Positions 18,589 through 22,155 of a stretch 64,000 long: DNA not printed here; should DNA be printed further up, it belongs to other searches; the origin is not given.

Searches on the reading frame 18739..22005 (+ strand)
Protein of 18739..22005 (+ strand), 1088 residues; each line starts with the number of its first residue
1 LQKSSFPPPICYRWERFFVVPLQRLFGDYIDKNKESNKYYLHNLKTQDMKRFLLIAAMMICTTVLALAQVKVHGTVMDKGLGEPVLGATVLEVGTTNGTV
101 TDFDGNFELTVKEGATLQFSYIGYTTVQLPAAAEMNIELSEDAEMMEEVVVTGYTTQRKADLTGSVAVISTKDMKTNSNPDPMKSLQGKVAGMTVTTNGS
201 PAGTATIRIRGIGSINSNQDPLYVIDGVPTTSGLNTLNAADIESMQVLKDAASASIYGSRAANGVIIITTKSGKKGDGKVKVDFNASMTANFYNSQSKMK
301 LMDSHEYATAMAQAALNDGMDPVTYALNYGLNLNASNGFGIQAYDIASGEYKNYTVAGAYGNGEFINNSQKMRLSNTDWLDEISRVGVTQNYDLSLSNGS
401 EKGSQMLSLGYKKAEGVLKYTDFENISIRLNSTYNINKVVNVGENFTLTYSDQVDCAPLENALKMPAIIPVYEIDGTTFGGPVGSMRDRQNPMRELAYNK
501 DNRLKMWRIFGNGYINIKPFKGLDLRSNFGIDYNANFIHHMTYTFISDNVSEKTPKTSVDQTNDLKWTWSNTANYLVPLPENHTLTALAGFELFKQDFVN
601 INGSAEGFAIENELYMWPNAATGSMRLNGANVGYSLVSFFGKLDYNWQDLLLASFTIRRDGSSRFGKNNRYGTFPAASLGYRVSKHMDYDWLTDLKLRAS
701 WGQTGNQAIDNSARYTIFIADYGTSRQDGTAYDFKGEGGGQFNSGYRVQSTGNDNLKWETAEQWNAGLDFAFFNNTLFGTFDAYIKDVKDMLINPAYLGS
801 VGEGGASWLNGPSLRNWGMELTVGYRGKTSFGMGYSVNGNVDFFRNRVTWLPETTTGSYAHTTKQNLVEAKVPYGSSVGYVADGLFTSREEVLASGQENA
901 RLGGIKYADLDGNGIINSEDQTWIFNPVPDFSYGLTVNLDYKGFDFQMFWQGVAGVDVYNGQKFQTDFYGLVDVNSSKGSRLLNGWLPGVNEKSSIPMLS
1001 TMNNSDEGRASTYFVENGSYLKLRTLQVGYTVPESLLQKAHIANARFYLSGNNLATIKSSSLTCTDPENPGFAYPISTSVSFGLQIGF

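Call 9: search_protein_families(library=pfam, proteins=[window:18739-22005:+])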
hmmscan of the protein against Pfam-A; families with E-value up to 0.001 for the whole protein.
window:18739-22005:+ (1088 aa): 4 families
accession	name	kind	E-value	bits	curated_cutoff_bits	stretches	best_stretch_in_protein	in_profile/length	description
PF07715.20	Plug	-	7.8e-20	71.8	23.9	1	159-265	2-107/107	TonB-dependent Receptor Plug Domain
PF00593.30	TonB_dep_Rec_b-barrel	-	2.3e-19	71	27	1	521-1054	75-436/436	TonB dependent receptor-like, beta-barrel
PF13715.12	CarbopepD_reg_2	-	2e-18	66.7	32.2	1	72-151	1-88/88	CarboxypepD_reg-like domain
PF13620.12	CarboxypepD_reg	-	3.1e-08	34.3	32.3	1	72-129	2-64/82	Carboxypeptidase regulatory-like domain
